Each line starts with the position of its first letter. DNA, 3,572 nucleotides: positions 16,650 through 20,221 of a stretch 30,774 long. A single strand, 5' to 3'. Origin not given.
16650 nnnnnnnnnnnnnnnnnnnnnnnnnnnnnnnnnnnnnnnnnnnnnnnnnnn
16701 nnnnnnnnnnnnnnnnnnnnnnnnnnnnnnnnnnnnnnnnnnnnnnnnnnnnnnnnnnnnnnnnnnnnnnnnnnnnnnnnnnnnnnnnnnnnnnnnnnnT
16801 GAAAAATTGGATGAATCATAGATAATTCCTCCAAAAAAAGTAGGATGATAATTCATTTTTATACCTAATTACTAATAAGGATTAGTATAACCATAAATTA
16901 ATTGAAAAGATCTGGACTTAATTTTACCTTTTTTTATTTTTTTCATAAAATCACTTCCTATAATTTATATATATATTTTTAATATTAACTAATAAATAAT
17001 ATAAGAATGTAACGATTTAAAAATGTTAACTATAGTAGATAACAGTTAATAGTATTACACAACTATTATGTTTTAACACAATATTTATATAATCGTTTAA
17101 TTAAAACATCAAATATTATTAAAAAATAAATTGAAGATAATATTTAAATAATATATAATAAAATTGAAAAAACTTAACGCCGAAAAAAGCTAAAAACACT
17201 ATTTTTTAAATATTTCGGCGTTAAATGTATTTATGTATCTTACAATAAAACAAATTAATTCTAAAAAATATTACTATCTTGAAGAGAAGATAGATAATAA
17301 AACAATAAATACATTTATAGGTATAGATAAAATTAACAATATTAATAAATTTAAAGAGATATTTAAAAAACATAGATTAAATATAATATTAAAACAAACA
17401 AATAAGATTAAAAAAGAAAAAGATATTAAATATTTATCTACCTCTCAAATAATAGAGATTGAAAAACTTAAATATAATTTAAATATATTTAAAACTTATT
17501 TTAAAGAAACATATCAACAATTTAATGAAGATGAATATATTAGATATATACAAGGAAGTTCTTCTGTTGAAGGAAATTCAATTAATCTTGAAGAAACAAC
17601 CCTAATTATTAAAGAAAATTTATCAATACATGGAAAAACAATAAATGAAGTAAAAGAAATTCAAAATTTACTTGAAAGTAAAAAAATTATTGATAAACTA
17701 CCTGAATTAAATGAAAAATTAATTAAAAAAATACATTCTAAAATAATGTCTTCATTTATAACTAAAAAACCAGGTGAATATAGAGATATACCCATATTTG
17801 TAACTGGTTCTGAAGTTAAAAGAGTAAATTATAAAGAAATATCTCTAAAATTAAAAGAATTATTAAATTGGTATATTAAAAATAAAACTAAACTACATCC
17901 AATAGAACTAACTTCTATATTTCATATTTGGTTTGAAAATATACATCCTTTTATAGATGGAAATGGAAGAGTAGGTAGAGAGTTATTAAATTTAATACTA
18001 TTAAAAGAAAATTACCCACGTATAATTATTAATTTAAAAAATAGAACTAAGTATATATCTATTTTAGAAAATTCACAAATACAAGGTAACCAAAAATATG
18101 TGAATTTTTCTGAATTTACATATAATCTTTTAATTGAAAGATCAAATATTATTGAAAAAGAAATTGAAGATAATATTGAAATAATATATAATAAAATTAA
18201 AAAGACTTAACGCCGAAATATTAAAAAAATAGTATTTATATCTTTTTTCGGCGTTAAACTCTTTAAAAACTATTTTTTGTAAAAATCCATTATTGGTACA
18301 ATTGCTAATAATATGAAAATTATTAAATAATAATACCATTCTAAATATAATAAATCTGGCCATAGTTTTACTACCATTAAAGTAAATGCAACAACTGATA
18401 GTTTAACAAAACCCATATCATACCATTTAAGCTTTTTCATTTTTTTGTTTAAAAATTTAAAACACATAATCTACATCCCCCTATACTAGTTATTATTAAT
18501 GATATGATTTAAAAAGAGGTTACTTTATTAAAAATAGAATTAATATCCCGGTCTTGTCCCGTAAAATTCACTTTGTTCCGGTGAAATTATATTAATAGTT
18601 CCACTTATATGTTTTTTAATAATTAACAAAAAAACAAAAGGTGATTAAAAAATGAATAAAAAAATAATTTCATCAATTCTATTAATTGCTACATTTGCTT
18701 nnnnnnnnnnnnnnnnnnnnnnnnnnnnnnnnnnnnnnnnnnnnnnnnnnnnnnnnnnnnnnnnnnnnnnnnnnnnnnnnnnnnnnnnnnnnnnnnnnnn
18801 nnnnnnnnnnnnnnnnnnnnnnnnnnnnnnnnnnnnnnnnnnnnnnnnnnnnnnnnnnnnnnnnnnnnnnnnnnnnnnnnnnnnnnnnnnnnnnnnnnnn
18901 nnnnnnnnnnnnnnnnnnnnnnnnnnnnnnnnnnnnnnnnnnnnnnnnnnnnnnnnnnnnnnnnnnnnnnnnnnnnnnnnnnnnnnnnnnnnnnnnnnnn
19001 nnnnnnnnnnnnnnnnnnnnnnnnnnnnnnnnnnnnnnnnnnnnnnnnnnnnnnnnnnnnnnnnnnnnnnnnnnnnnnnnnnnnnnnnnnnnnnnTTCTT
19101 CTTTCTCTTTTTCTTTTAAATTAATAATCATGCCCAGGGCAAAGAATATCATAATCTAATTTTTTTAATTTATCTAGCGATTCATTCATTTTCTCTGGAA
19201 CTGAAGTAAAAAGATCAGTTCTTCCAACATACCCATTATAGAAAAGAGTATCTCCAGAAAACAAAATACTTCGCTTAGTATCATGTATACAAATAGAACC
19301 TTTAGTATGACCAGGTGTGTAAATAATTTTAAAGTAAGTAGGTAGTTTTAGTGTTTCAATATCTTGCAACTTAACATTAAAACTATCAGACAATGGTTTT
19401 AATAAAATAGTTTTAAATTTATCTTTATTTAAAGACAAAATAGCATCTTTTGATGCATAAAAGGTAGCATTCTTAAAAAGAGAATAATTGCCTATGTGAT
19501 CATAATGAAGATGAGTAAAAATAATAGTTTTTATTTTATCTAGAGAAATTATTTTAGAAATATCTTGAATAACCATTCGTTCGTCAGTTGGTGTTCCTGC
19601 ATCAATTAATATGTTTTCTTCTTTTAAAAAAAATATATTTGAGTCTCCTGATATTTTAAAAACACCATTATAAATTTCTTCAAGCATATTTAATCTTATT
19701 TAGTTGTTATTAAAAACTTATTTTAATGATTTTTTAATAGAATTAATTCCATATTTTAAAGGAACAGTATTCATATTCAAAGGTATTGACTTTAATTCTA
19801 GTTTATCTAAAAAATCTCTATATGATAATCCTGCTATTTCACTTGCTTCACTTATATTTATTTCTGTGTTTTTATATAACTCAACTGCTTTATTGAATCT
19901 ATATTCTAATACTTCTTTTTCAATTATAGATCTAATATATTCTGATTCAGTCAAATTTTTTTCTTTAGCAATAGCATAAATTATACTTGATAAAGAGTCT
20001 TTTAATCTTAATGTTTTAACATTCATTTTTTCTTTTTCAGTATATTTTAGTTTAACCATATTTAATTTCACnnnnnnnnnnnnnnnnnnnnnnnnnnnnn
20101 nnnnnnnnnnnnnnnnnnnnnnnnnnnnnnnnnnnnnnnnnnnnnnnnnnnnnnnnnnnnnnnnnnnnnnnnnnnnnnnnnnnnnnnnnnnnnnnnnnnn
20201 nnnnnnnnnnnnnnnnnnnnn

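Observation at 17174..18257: Fic gene framed exactly by two inverted copies of a 51-nt stem-loop element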

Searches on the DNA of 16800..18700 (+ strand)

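Call 33: search_rna_families(source=window, start=16800, end=18700, threshold=evalue, max_evalue=10)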
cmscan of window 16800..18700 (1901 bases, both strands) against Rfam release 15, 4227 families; matches with E-value up to 10: 3.
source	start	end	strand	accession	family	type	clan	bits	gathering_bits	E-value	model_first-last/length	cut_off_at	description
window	18126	18171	+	RF01363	CRISPR-DR50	Gene; CRISPR;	-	22.1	47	2.5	1-46/46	no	CRISPR RNA direct repeat element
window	17551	17590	+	RF01167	sn2429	Gene; snRNA; snoRNA; CD-box;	-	16.3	50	8.2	1-77/77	no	Small nucleolar RNA sn2429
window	18066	18111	-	RF00706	mir-263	Gene; miRNA;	CL00093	16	51.3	1.8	21-66/86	no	mir-263 microRNA precursor family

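Call 79: build_rna_model(alignment_id=A1, structure=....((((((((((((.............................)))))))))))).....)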
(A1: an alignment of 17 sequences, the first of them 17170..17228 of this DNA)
Model R1 built from alignment A1 (17 sequences, 62 columns); structure: as given.
model positions 59; base pairs 12; branch points 0; effective number of sequences 6.28; information 0.945 bits per position. Calibrated on 0.2 Mb of random sequence (short: E-values are rough).
structure used (alignment columns):
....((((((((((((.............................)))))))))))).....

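Call 80: search_with_rna_model(model_id=R1, sources=[window, L003, L004, L007, L012, L013, L047, L140, L141, L144, L148, L149, L150, L001], max_evalue=1)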
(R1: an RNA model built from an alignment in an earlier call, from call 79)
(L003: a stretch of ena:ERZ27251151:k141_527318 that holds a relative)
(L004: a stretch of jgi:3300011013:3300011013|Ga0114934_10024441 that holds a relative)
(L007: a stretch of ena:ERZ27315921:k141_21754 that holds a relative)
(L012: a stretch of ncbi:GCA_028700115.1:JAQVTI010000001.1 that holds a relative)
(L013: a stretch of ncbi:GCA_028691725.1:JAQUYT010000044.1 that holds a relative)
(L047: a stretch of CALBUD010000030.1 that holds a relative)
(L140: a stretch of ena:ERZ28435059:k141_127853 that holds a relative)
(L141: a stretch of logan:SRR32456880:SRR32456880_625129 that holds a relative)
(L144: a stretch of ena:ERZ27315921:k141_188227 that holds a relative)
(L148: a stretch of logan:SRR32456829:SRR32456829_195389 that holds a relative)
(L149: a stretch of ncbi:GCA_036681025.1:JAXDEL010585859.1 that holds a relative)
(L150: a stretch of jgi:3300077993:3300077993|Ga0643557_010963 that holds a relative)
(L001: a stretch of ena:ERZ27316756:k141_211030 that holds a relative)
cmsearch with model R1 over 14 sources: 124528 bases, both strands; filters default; matches with E-value up to 1: 58.
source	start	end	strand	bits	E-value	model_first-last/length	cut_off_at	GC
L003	5938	5996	+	84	9.8e-21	1-59/59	no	0.27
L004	65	123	+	84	9.8e-21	1-59/59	no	0.27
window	17170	17228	+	80.9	7.7e-20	1-59/59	no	0.27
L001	5192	5250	+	80.9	7.7e-20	1-59/59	no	0.27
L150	7849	7907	+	80.2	1.2e-19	1-59/59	no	0.29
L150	2397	2454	+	77.9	5.6e-19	1-59/59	no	0.29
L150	8889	8947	+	77.7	6.7e-19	1-59/59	no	0.29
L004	1104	1162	+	75.9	2.2e-18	1-59/59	no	0.32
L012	5938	5996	+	74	7.8e-18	1-59/59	no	0.27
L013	3700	3758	+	74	7.8e-18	1-59/59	no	0.27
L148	56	114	+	71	5.8e-17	1-59/59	no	0.29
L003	6977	7035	+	70.9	6.1e-17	1-59/59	no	0.31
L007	5938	5996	+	69.8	1.3e-16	1-59/59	no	0.31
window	18203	18261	-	69.6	1.5e-16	1-59/59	no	0.27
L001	6225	6283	-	69.6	1.5e-16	1-59/59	no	0.27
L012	6956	7014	+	69.3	1.8e-16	1-59/59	no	0.31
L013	4718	4776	+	69.3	1.8e-16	1-59/59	no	0.31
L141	1810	1868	+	68.2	3.8e-16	1-59/59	no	0.22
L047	3297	3357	+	67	8.4e-16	1-59/59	no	0.26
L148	1086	1143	+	65.9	1.8e-15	1-59/59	no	0.31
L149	103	161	+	56.6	8.9e-13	1-59/59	no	0.24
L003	5938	5996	-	55.9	1.4e-12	1-59/59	no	0.27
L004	65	123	-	55.9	1.4e-12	1-59/59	no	0.27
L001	5192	5250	-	54.3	4.3e-12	1-59/59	no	0.27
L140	582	639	+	53.7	6.3e-12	1-59/59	no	0.28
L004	1104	1162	-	50.8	4.4e-11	1-59/59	no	0.32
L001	6225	6283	+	50.1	7.2e-11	1-59/59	no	0.27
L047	3297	3357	-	50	7.6e-11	1-59/59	no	0.26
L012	5938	5996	-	46.9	5.9e-10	1-59/59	no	0.27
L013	3700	3758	-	46.9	5.9e-10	1-59/59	no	0.27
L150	7849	7907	-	44.1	3.8e-09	1-59/59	no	0.29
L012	6956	7014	-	44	4.1e-09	1-59/59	no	0.31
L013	4718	4776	-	44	4.1e-09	1-59/59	no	0.31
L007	5938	5996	-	43.9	4.4e-09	1-59/59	no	0.31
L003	6977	7035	-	41.6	2.1e-08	1-59/59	no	0.31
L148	56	114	-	41.1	2.9e-08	1-59/59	no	0.29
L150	8889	8947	-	40.6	4.2e-08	1-59/59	no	0.29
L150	2397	2454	-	39.1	1.1e-07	1-59/59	no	0.29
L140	582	639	-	33.9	3.7e-06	1-59/59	no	0.28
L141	1810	1868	-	33.2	5.7e-06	1-59/59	no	0.22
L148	1086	1143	-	29.8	5.7e-05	1-59/59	no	0.31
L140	2612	2644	-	24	0.0028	14-46/59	no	0.18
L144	5958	6015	+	23.4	0.0042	1-59/59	no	0.26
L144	5958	6015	-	19.9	0.043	1-59/59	no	0.26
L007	1258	1298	-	18.1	0.15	1-59/59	no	0.17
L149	103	161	-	17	0.3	1-59/59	no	0.24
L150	5524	5569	+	16.3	0.47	1-59/59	no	0.17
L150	653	701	+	16.2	0.53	1-59/59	no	0.18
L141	3673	3699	+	16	0.58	17-43/59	no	0.11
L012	7514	7556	+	16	0.58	1-59/59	no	0.19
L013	5276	5318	+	16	0.58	1-59/59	no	0.19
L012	10325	10357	-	15.9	0.64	14-46/59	no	0.06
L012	5578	5612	+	15.3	0.92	1-59/59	no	0.17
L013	3340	3374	+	15.3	0.92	1-59/59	no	0.17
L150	7688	7735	+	15.2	0.98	1-59/59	no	0.17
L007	9474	9493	-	15.2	0.99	24-43/59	no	0.05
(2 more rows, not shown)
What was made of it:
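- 17174..17224 (+): Upstream palindromic element: 5' arm 17174-17185, 27-nt spacer 17186-17212, 3' arm 17213-17224. Its orientation matches that of all relatives. The covariance model scores 80.9 bits on + and 54.3 on - (call 80).
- Even the 51% homologue keeps a weak match at this position (L144, 23 bits, call 80).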

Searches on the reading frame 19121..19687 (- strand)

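Call 8: search_protein_families(library=pfam, proteins=[window:19121-19687:-], max_evalue=0.01)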
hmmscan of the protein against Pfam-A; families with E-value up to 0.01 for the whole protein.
window:19121-19687:- (188 aa): 4 families
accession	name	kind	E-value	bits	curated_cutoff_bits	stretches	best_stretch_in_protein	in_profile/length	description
PF00753.33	Lactamase_B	-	4.1e-26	92.6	22.7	1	16-186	6-196/196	Metallo-beta-lactamase superfamily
PF19583.5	ODP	-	5.4e-11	43.2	27.2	1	22-148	11-137/194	ODP family beta lactamase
PF12706.13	Lactamase_B_2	-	1.2e-07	32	27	1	25-147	2-143/200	Beta-lactamase superfamily domain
PF16661.11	Lactamase_B_6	-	0.0034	17.2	27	1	23-73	6-57/193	Metallo-beta-lactamase superfamily domain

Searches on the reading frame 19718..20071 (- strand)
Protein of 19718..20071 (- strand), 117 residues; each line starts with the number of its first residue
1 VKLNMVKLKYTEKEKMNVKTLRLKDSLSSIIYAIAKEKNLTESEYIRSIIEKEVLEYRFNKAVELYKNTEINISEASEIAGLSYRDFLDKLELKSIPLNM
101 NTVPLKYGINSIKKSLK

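Call 25: search_protein_families(library=pfam, proteins=[window:19718-20071:-], max_evalue=0.001)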
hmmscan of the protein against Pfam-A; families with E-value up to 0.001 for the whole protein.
window:19718-20071:- (117 aa): 2 families
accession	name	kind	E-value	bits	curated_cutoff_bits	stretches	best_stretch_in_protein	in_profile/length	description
PF03683.19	UPF0175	-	4.3e-07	30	27.9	1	56-100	19-64/75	Uncharacterised protein family (UPF0175)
PF19807.5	DUF6290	-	0.00085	19.9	27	0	16-52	1-37/72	Family of unknown function (DUF6290)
